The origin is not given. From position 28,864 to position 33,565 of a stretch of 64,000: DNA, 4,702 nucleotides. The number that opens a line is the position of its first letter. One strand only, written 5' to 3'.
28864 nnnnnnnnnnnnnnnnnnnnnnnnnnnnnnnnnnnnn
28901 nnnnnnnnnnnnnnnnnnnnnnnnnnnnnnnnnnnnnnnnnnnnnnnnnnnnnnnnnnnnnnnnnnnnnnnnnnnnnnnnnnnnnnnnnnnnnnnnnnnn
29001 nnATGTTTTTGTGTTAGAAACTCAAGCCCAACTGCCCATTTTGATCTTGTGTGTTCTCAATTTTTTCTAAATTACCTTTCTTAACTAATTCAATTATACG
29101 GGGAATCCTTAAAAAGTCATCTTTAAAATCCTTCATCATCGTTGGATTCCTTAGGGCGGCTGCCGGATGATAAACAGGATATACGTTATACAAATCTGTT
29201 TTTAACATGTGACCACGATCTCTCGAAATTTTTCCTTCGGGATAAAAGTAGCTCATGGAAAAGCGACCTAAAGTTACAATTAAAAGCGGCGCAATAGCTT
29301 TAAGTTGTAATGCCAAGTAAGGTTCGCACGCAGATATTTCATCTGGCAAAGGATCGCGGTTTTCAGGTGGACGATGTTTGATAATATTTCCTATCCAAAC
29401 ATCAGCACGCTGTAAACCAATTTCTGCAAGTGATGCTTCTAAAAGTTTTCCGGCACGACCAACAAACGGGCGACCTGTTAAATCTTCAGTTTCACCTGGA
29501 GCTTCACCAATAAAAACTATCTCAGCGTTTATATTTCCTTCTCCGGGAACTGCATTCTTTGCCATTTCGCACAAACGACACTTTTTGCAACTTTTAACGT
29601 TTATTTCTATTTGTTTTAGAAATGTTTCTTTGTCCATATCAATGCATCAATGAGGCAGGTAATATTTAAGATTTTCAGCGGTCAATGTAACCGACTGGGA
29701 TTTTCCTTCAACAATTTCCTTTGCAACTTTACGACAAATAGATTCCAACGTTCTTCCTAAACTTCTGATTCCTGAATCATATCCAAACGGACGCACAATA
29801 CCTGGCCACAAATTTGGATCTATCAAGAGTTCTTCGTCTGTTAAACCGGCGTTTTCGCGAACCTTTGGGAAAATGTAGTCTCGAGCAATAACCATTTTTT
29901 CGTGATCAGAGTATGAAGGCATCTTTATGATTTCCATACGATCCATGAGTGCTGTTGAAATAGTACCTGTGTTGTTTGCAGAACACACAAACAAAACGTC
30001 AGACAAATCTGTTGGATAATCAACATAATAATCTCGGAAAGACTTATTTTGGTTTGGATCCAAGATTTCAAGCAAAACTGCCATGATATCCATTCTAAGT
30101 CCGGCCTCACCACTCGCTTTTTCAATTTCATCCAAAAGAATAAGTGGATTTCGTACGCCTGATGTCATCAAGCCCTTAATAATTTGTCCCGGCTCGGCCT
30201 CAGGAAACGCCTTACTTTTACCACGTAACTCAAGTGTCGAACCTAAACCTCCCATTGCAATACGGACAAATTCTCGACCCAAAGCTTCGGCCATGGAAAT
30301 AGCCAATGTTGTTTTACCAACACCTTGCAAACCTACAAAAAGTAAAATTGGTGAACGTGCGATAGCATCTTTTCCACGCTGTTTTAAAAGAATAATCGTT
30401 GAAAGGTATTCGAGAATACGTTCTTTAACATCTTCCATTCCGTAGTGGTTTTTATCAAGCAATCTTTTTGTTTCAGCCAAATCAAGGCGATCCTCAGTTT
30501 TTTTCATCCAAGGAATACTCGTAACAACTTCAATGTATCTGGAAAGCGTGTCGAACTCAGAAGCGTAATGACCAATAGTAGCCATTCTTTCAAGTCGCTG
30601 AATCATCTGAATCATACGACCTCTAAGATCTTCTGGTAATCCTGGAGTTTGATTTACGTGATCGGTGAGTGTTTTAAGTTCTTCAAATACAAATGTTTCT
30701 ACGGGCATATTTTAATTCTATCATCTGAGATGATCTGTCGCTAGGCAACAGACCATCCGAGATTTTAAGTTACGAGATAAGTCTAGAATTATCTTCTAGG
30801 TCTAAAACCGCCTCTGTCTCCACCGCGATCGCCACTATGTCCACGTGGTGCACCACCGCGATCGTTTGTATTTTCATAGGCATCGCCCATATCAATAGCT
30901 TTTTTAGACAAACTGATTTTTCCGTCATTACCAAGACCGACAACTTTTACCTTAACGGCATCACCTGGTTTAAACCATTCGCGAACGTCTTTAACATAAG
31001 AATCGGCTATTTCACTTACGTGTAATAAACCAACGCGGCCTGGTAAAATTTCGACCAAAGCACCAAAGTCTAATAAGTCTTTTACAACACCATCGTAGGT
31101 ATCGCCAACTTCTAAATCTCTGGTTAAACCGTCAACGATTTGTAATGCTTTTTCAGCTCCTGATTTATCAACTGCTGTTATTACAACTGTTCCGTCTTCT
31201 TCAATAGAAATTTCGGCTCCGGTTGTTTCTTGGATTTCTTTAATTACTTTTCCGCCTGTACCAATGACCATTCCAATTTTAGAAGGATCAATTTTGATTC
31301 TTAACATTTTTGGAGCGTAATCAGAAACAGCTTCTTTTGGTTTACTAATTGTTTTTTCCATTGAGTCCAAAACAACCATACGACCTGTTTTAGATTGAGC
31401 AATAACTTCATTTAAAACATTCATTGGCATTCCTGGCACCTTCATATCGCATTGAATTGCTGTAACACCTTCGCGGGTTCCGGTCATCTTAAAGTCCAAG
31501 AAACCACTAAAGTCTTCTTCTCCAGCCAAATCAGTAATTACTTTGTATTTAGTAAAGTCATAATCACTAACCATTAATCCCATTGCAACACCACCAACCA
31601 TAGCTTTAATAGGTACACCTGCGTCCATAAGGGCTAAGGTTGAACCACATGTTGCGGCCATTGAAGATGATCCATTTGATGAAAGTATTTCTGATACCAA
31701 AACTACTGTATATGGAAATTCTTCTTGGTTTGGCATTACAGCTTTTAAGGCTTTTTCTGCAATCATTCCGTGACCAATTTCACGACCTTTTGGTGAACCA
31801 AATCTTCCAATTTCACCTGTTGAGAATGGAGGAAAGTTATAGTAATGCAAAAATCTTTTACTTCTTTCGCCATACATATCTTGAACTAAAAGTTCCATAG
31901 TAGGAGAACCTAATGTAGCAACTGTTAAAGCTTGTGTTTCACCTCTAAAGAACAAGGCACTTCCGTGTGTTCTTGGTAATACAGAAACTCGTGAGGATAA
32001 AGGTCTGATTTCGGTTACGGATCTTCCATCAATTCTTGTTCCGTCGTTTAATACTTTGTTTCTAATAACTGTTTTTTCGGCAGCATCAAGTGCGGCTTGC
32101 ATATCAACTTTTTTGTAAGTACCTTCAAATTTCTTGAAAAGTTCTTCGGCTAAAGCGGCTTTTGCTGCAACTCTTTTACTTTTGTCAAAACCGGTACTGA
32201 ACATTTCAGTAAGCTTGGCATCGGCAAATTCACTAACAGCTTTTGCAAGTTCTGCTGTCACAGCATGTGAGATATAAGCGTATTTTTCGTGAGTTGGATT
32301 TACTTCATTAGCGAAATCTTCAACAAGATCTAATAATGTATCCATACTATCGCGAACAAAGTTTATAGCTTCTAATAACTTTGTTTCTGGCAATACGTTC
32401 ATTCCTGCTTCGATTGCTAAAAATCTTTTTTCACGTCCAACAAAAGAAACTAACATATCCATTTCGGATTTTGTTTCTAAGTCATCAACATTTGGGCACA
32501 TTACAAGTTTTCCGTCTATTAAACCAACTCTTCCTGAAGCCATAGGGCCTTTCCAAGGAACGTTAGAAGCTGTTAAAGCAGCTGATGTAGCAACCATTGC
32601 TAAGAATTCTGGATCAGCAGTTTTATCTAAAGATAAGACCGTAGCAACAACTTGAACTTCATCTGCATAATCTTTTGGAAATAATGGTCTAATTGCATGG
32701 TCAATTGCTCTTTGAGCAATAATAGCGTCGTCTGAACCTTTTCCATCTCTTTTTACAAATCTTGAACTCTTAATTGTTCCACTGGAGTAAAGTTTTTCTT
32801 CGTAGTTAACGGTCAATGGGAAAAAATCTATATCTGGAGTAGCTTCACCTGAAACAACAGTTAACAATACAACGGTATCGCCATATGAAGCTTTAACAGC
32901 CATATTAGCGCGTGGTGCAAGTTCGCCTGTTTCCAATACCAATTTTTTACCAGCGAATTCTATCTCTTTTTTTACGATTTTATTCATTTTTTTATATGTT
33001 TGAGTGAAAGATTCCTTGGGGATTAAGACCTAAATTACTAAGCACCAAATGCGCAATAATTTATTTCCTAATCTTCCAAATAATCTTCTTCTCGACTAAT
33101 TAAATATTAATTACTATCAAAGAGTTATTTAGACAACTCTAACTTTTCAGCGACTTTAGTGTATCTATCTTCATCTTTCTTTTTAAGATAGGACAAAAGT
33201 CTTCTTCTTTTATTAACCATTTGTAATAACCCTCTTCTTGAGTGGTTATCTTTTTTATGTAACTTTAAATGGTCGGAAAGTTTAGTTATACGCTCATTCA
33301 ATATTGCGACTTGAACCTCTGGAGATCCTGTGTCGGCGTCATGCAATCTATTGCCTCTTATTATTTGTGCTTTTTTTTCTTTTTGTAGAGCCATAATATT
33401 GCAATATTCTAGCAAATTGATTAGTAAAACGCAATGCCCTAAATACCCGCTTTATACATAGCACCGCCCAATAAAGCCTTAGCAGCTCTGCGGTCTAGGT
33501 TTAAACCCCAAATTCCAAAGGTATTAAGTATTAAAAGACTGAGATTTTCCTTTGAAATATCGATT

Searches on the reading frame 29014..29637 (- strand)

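Call 13: search_protein_families(library=pfam, proteins=[window:29014-29637:-], max_evalue=0.00001)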
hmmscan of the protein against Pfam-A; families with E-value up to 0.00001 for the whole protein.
window:29014-29637:- (207 aa): 1 family
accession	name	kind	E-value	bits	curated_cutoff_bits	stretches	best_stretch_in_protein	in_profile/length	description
PF03167.25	UDG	-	1.4e-33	116.4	24.3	1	31-175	1-136/141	Uracil DNA glycosylase superfamily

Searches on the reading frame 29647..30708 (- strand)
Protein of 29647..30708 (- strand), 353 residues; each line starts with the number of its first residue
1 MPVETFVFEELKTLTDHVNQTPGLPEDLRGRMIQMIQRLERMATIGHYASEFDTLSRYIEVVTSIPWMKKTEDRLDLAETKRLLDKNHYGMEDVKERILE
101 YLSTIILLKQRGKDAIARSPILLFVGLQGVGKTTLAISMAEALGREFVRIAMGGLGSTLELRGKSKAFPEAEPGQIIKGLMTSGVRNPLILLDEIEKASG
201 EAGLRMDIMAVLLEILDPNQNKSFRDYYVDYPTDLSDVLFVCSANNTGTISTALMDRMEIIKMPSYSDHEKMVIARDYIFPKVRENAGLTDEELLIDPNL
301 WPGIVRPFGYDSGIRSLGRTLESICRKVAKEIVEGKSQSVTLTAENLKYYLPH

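Call 13: search_protein_families(library=pfam, proteins=[window:29647-30708:-], max_evalue=0.00001)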
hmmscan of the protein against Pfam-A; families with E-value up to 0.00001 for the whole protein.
window:29647-30708:- (353 aa): 3 families
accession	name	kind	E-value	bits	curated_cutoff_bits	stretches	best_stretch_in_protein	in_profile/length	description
PF00004.35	AAA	-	6.6e-17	62.6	21.2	1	122-261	1-126/131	ATPase family associated with various cellular activities (AAA)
PF22667.2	Lon_lid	-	9e-12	44.9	27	1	285-338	1-55/57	Lon protease AAA+ ATPase lid domain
PF07724.20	AAA_2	-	2.4e-07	31.4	27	1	122-247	6-126/166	AAA domain (Cdc48 subfamily)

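Call 40: find_homologous_proteins(query=window:29647-30708:-, max_evalue=1e-20)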
Query window:29647-30708:- (353 aa): 4373 proteins with E <= 1e-20 among 8000 candidates; the best 120 are listed.
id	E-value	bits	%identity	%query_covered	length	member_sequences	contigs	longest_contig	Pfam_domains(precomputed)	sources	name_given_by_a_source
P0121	1.3e-229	779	100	100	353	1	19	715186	PF07724.21,PF00004.36,PF22667.3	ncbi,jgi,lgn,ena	-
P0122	6.3e-206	701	89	100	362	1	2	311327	PF07724.21,PF00004.36,PF22667.3,PF07728.21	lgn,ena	-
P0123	1.3e-197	674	85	100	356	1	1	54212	PF07724.21,PF00004.36,PF22667.3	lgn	-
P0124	4.3e-186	636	81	99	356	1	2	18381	PF07724.21,PF00004.36,PF22667.3,PF07728.21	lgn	-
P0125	4.8e-186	636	82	99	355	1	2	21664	PF07724.21,PF00004.36,PF22667.3,PF07728.21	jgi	jgi:ATP-dependent Lon protease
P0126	3.1e-184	630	79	99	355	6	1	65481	PF07724.21,PF00004.36,PF22667.3,PF07728.21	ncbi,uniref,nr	ncbi:hypothetical protein A2415_00775 [candidate division WWE3 bacterium RIFOXYC1_FULL_39_7]|uniref:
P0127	1.2e-181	621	78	100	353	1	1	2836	PF07724.21,PF00004.36,PF22667.3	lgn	-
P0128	7.5e-181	619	78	100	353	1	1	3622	PF07724.21,PF00004.36,PF22667.3,PF07728.21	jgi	jgi:ATP-dependent Lon protease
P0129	3.8e-180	616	78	99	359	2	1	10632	PF07724.21,PF00004.36,PF22667.3,PF07728.21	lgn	-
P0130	1.2e-179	615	78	99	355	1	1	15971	PF07724.21,PF00004.36,PF22667.3,PF07728.21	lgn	-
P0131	1.7e-179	614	77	100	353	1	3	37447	PF07724.21,PF00004.36,PF22667.3,PF07728.21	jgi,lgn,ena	-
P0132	2.0e-179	614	79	100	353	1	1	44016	PF07724.21,PF00004.36,PF22667.3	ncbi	-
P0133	3.1e-179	613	76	100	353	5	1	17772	PF13173.13,PF07724.21,PF00004.36,PF22667.3,PF07728.21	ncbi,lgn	-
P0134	6.8e-179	612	76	100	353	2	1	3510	PF07724.21,PF00004.36,PF22667.3,PF07728.21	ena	-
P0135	2.1e-178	611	77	99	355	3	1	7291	PF13173.13,PF07724.21,PF00004.36,PF22667.3,PF07728.21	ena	-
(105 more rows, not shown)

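Call 41: find_encoding_contigs(protein=P0122, flank=10000, max_places=1)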
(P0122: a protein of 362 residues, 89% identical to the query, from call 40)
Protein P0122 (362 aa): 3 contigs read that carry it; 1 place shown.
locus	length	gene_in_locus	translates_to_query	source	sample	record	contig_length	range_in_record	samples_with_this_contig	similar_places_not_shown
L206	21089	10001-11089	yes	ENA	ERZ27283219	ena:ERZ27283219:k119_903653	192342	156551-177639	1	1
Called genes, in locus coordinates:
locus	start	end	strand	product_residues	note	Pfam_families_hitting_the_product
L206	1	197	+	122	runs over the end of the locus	-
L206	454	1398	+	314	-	PF00226:DnaJ, PF01556:DnaJ_C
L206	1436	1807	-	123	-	-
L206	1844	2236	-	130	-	-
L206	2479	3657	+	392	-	PF08529:NusA_N, PF13184:KH_NusA_1st, PF26594:KH_NusA_2nd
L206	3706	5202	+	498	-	PF00009:GTP_EFTU, PF00025:Arf (weak), PF00071:Ras, PF01926:MMR_HSR1, PF02421:FeoB_N, PF08477:Roc (weak), PF22042:EF-G_D2, PF11987:IF-2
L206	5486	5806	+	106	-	-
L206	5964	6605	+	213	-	-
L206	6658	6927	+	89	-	PF00312:Ribosomal_S15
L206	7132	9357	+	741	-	PF01138:RNase_PH, PF03725:RNase_PH_C (faint), PF03726:PNPase (weak), PF01138:RNase_PH, PF07650:KH_2 (weak), PF00013:KH_1, PF00575:S1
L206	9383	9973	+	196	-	PF01966:HD (weak)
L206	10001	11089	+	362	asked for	PF00004:AAA, PF07724:AAA_2 (weak), PF07728:AAA_5 (weak), PF22667:Lon_lid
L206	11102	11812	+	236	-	PF03167:UDG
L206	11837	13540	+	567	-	PF00753:Lactamase_B, PF12706:Lactamase_B_2, PF07521:RMMBL (faint), PF22505:RNase_J_b_CASP, PF17770:RNase_J_C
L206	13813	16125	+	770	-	PF13491:FtsK_4TM, PF17854:FtsK_alpha, PF01580:FtsK_SpoIIIE, PF09397:FtsK_gamma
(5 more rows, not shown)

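Call 42: find_encoding_contigs(protein=P0123, flank=10000, max_places=1)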
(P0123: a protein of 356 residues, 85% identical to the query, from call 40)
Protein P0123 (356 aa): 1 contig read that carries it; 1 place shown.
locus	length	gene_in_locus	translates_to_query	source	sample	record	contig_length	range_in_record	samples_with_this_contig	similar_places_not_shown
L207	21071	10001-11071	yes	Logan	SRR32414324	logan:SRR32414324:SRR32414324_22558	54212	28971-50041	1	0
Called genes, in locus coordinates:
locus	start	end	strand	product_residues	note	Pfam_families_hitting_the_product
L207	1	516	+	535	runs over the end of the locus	PF12072:RNase_Y_N, PF00013:KH_1 (weak), PF01966:HD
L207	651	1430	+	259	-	PF13277:YmdB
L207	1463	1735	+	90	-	PF00216:Bac_DNA_binding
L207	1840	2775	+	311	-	PF00226:DnaJ, PF01556:DnaJ_C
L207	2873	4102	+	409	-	PF08529:NusA_N, PF13184:KH_NusA_1st, PF26594:KH_NusA_2nd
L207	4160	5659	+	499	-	PF00009:GTP_EFTU, PF09439:SRPRB (faint), PF00071:Ras (weak), PF01926:MMR_HSR1, PF02421:FeoB_N (weak), PF22042:EF-G_D2, PF11987:IF-2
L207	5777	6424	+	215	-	-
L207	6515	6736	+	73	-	PF00312:Ribosomal_S15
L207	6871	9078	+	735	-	PF01138:RNase_PH, PF03725:RNase_PH_C (faint), PF03726:PNPase, PF01138:RNase_PH, PF07650:KH_2 (faint), PF00013:KH_1, PF00575:S1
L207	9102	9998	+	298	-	-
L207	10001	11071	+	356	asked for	PF07724:AAA_2 (weak), PF00004:AAA, PF22667:Lon_lid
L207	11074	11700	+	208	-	PF03167:UDG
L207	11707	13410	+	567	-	PF00753:Lactamase_B, PF12706:Lactamase_B_2, PF07521:RMMBL (faint), PF22505:RNase_J_b_CASP, PF17770:RNase_J_C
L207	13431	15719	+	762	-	PF13491:FtsK_4TM, PF17854:FtsK_alpha, PF01580:FtsK_SpoIIIE, PF09397:FtsK_gamma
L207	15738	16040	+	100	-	-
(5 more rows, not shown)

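Call 45: find_encoding_contigs(protein=P0125, flank=10000, max_places=1)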
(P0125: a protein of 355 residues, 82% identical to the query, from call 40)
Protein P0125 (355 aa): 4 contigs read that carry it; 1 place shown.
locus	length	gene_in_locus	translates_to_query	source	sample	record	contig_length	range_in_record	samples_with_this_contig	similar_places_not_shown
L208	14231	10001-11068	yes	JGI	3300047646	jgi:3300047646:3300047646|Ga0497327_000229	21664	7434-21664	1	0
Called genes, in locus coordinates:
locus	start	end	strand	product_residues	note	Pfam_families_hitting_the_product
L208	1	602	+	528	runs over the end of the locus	PF12072:RNase_Y_N, PF26594:KH_NusA_2nd (weak), PF00013:KH_1 (weak), PF01966:HD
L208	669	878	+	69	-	-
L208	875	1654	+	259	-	PF00149:Metallophos (weak), PF13277:YmdB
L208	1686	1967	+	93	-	PF00216:Bac_DNA_binding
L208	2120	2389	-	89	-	-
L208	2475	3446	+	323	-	PF00226:DnaJ, PF01556:DnaJ_C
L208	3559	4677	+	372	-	PF08529:NusA_N, PF07650:KH_2 (faint), PF13184:KH_NusA_1st, PF26594:KH_NusA_2nd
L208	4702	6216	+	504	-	PF00025:Arf (weak), PF00009:GTP_EFTU, PF00071:Ras (weak), PF01926:MMR_HSR1, PF02421:FeoB_N, PF09439:SRPRB (faint), PF22042:EF-G_D2, PF11987:IF-2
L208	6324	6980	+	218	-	-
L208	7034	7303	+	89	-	PF00312:Ribosomal_S15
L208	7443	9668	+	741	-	PF01138:RNase_PH, PF03725:RNase_PH_C, PF03726:PNPase (faint), PF01138:RNase_PH, PF00013:KH_1, PF00575:S1, PF23459:S1_RRP5 (faint)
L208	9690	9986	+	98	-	-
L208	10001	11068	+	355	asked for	PF07724:AAA_2 (weak), PF07728:AAA_5 (faint), PF00004:AAA, PF22667:Lon_lid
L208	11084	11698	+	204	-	PF03167:UDG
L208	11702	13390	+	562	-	PF00753:Lactamase_B, PF12706:Lactamase_B_2, PF22505:RNase_J_b_CASP, PF17770:RNase_J_C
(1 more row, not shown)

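Call 46: find_encoding_contigs(protein=P0124, flank=10000, max_places=1)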
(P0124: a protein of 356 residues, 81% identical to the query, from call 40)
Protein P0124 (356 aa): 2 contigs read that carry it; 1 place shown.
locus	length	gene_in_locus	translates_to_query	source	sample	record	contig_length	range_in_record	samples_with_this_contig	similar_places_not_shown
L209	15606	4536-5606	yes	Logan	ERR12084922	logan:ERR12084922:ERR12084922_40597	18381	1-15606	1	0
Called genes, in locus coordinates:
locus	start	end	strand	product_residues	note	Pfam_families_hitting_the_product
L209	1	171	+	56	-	?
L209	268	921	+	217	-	-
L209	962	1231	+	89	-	PF00312:Ribosomal_S15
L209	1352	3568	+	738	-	PF01138:RNase_PH, PF03725:RNase_PH_C, PF01138:RNase_PH, PF00013:KH_1, PF00575:S1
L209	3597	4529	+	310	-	-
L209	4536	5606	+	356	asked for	PF07724:AAA_2, PF00004:AAA, PF07728:AAA_5 (weak), PF22667:Lon_lid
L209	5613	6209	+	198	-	PF03167:UDG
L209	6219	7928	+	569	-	PF00753:Lactamase_B, PF12706:Lactamase_B_2, PF22505:RNase_J_b_CASP, PF17770:RNase_J_C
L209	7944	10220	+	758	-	PF13491:FtsK_4TM, PF17854:FtsK_alpha, PF01580:FtsK_SpoIIIE, PF09397:FtsK_gamma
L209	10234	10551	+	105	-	-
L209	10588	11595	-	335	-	PF03462:PCRF, PF00472:RF-1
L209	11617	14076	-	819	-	PF13173:AAA_14 (faint), PF12775:AAA_7 (faint), PF00004:AAA, PF17871:AAA_lid_9, PF00004:AAA (weak), PF07724:AAA_2, PF07728:AAA_5, PF10431:ClpB_D2-small, +10 more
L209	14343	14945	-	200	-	-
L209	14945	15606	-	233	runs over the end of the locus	PF20582:UPF0758_N, PF04002:RadC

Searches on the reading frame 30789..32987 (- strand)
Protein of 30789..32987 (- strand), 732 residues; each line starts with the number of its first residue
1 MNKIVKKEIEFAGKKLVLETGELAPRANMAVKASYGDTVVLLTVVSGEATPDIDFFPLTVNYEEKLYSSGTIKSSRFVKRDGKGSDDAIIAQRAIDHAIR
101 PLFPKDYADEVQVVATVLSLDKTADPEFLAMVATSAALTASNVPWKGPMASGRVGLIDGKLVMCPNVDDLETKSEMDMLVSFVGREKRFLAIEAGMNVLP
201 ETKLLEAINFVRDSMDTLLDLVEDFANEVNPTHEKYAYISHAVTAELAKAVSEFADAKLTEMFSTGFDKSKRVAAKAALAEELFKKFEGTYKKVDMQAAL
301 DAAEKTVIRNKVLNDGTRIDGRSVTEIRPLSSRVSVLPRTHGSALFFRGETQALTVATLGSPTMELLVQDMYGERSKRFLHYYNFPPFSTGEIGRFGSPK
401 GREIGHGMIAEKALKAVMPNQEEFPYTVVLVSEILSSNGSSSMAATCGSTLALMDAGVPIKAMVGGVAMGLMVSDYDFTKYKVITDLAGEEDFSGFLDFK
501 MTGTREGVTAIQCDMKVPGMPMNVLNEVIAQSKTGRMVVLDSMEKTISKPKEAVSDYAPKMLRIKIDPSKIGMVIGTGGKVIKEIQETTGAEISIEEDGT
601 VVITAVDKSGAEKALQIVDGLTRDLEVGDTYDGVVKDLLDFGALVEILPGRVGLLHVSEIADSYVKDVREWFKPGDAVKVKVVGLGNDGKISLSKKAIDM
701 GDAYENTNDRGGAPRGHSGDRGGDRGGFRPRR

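Call 13: search_protein_families(library=pfam, proteins=[window:30789-32987:-], max_evalue=0.00001)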
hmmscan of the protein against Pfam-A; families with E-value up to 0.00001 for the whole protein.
window:30789-32987:- (732 aa): 6 families
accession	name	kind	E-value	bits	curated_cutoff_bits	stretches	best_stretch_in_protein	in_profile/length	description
PF01138.27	RNase_PH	-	2.3e-46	157.9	25.5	2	326-459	1-130/130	3' exoribonuclease family, domain 1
PF00575.29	S1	-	2.1e-13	50.8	22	1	625-696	2-74/74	S1 RNA binding domain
PF00013.35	KH_1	-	1.3e-12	47.7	21.5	1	562-618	2-64/66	KH domain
PF03726.19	PNPase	-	1.6e-10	41.7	24.6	1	246-323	1-81/81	Polyribonucleotide nucleotidyltransferase, RNA binding domain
PF03725.20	RNase_PH_C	-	1.3e-08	35.1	20.8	0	463-533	2-65/67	3' exoribonuclease family, domain 2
PF23459.1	S1_RRP5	-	4.9e-06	27.4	27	0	627-685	3-61/72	RRP5 S1 domain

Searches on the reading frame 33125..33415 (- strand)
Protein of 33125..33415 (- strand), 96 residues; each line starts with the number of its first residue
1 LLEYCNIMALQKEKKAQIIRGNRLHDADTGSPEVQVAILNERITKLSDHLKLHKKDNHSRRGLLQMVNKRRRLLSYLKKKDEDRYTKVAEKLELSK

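Call 32: search_protein_families(library=pfam, proteins=[window:33125-33415:-], max_evalue=0.0001)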
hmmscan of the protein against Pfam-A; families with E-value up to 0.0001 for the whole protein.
window:33125-33415:- (96 aa): 1 family
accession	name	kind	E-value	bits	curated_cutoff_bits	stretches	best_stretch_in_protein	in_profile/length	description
PF00312.27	Ribosomal_S15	-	2.8e-33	114.3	31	1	15-94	1-80/81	Ribosomal protein S15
